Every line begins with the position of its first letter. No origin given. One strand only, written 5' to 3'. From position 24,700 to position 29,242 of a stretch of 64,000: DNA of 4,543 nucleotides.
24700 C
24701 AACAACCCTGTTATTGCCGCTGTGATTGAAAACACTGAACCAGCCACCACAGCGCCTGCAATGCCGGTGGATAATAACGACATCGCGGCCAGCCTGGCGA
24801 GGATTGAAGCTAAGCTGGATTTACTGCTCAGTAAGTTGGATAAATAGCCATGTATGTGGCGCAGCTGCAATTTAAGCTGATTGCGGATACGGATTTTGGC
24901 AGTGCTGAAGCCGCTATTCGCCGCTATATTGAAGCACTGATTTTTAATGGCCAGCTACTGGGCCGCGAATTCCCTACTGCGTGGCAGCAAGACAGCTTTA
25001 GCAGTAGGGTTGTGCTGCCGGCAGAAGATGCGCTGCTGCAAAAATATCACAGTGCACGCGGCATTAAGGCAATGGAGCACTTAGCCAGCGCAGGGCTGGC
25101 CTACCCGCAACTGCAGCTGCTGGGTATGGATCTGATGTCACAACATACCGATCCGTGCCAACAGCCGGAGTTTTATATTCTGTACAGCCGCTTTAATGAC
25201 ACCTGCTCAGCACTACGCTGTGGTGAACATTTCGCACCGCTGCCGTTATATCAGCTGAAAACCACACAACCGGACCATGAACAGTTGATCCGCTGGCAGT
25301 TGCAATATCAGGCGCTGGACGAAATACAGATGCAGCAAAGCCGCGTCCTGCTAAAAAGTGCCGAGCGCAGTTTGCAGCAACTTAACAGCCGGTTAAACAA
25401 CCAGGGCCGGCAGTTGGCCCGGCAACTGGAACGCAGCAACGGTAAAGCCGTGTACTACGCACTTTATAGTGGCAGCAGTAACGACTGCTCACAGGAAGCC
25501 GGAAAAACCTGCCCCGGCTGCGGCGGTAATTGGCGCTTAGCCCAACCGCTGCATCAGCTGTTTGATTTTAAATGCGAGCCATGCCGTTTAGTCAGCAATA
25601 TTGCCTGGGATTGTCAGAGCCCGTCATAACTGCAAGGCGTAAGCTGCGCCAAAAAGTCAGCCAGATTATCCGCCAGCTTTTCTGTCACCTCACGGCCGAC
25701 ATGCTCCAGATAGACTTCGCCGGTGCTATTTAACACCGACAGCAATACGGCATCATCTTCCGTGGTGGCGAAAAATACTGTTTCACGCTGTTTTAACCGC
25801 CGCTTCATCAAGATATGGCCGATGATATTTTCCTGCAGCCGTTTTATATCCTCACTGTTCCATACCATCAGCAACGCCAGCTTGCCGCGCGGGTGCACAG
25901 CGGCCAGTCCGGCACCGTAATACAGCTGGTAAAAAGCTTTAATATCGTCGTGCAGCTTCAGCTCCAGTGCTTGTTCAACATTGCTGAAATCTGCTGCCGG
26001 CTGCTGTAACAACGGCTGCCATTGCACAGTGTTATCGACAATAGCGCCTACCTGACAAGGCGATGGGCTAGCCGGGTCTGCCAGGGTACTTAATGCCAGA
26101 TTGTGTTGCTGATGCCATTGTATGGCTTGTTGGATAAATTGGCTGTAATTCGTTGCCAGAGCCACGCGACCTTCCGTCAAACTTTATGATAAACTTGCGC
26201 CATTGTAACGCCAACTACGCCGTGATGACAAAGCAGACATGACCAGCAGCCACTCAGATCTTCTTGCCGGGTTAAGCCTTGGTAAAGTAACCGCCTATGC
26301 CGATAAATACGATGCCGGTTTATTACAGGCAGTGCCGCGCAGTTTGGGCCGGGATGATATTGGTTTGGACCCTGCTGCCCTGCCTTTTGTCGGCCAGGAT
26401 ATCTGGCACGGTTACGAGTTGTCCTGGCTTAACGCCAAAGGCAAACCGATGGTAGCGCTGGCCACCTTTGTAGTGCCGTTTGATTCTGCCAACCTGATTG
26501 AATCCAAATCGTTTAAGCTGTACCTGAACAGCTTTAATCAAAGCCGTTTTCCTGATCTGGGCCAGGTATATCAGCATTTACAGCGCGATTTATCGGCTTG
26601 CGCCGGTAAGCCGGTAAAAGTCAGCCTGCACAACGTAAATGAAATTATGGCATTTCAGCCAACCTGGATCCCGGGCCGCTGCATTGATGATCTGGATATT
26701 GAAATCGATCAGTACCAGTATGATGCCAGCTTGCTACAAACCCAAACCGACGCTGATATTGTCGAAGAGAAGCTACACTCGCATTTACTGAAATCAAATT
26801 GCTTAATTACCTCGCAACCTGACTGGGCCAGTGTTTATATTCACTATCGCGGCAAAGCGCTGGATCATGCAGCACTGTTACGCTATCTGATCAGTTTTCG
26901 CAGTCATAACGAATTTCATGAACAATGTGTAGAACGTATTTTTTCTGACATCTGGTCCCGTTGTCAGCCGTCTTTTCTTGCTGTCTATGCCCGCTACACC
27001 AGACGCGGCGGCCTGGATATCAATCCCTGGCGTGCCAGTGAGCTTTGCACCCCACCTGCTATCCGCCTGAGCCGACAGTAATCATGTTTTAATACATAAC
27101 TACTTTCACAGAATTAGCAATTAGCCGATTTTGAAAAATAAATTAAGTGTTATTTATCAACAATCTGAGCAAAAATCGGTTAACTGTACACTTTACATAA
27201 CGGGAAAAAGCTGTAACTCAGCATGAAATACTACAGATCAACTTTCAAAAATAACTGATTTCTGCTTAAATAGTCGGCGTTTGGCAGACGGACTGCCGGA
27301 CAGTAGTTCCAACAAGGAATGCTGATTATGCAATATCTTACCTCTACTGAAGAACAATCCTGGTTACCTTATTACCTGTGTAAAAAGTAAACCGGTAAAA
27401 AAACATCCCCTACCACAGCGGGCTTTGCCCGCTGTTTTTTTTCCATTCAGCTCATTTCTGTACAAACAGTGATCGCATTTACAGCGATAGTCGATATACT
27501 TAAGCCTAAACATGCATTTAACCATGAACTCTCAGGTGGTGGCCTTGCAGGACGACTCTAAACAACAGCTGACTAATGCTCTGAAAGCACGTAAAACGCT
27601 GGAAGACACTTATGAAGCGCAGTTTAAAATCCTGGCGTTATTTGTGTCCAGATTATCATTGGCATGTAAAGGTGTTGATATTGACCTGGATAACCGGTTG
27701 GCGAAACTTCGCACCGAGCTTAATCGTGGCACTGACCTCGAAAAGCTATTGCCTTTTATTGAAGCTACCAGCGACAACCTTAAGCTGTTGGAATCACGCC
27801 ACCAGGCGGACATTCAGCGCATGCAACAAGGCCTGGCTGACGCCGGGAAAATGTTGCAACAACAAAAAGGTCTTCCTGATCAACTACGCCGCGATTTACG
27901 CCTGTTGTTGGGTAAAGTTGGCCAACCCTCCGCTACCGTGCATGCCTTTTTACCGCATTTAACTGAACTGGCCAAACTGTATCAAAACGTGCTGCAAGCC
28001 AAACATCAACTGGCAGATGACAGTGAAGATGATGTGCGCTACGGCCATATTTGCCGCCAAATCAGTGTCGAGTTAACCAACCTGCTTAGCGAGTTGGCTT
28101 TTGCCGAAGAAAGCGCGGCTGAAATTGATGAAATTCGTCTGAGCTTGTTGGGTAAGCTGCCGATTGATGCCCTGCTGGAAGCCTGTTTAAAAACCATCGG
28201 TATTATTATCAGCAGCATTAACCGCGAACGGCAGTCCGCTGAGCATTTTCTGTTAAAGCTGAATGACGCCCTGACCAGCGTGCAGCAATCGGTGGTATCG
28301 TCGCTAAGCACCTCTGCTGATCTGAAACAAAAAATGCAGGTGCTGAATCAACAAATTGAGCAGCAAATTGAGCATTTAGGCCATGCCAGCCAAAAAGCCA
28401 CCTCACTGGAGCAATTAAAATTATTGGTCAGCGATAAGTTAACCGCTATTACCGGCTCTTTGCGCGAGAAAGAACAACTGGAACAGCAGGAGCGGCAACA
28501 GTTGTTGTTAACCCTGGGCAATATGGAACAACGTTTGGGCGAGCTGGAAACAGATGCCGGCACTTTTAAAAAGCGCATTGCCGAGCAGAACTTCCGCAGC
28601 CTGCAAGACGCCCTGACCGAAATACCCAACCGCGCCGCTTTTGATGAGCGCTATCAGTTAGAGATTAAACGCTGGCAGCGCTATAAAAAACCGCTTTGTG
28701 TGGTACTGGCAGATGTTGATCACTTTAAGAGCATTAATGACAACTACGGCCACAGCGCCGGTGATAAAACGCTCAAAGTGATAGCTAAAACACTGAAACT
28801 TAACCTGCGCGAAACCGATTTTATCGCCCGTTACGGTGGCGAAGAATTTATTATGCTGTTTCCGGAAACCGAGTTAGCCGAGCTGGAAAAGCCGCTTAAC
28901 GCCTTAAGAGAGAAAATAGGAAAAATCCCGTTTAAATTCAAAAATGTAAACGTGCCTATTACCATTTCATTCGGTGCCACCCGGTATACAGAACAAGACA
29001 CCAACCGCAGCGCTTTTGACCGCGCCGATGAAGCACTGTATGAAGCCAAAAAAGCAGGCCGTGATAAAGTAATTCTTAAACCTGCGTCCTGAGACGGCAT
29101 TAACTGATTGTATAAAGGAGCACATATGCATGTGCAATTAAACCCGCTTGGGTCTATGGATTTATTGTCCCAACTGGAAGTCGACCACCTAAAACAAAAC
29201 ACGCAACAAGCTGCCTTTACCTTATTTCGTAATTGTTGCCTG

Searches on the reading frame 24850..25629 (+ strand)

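Call 59: search_protein_families(library=pfam, proteins=[window:24850-25629:+], max_evalue=0.00001)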
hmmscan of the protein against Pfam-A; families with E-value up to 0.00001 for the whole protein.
window:24850-25629:+ (259 aa): 1 family
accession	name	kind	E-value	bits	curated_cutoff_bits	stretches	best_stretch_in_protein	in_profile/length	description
PF10071.14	DUF2310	-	2.9e-79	266.4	25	1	1-254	1-254/255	Zn-ribbon-containing, possibly nucleic-acid-binding protein (DUF2310)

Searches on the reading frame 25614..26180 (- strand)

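Call 59: search_protein_families(library=pfam, proteins=[window:25614-26180:-], max_evalue=0.00001)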
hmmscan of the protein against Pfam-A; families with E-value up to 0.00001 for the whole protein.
window:25614-26180:- (188 aa): 2 families
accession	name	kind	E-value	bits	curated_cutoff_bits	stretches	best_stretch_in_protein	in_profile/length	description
PF07348.17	Syd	-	1.3e-57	194.6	25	1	12-182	4-175/175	Syd protein (SUKH-2)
PF09346.15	SMI1_KNR4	-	4.3e-08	34.3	25.4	1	63-179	5-125/125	SMI1 / KNR4 family (SUKH-1)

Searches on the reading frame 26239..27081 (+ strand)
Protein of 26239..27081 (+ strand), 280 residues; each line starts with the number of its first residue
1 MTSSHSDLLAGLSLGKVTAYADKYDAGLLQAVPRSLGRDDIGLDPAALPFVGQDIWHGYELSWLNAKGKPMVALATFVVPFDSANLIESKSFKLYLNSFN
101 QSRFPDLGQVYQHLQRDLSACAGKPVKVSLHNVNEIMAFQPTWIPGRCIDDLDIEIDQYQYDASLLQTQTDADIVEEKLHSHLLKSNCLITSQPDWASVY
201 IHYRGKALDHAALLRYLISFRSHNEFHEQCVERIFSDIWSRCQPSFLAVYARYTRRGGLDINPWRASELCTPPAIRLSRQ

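Call 59: search_protein_families(library=pfam, proteins=[window:26239-27081:+], max_evalue=0.00001)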
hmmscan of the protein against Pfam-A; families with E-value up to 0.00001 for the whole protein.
window:26239-27081:+ (280 aa): 2 families
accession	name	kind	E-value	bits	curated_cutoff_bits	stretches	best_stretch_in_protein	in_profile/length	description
PF14819.11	QueF_N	-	4.8e-47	159.4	25.6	1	20-130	1-111/111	Nitrile reductase, 7-cyano-7-deazaguanine-reductase N-term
PF14489.11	QueF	-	1.9e-27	95.8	27.3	1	194-267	1-76/81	QueF-like protein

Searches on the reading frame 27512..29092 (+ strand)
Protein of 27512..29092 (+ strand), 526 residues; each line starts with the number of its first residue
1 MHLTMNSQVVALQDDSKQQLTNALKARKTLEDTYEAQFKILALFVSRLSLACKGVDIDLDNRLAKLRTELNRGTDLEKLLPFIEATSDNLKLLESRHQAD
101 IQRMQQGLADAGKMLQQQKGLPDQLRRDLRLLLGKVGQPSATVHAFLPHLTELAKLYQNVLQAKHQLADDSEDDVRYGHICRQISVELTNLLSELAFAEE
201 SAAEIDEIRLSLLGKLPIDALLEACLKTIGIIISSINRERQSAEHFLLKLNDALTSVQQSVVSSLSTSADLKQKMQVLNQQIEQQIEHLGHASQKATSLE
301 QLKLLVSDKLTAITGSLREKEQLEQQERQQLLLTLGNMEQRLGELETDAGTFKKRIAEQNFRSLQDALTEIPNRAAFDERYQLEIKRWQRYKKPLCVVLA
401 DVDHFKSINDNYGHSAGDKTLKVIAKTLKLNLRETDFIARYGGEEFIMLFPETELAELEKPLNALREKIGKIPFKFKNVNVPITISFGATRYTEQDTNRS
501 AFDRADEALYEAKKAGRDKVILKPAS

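Call 59: search_protein_families(library=pfam, proteins=[window:27512-29092:+], max_evalue=0.00001)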
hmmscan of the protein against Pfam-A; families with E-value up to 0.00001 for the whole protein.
window:27512-29092:+ (526 aa): 2 families
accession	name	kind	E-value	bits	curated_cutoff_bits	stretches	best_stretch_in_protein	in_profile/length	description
PF00990.26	GGDEF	-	1.5e-43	148.8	23.8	1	364-518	2-160/161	Diguanylate cyclase, GGDEF domain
PF20975.2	DGCcoil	-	4.3e-41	141.7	26.7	1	16-339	12-350/359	DGC-associated coil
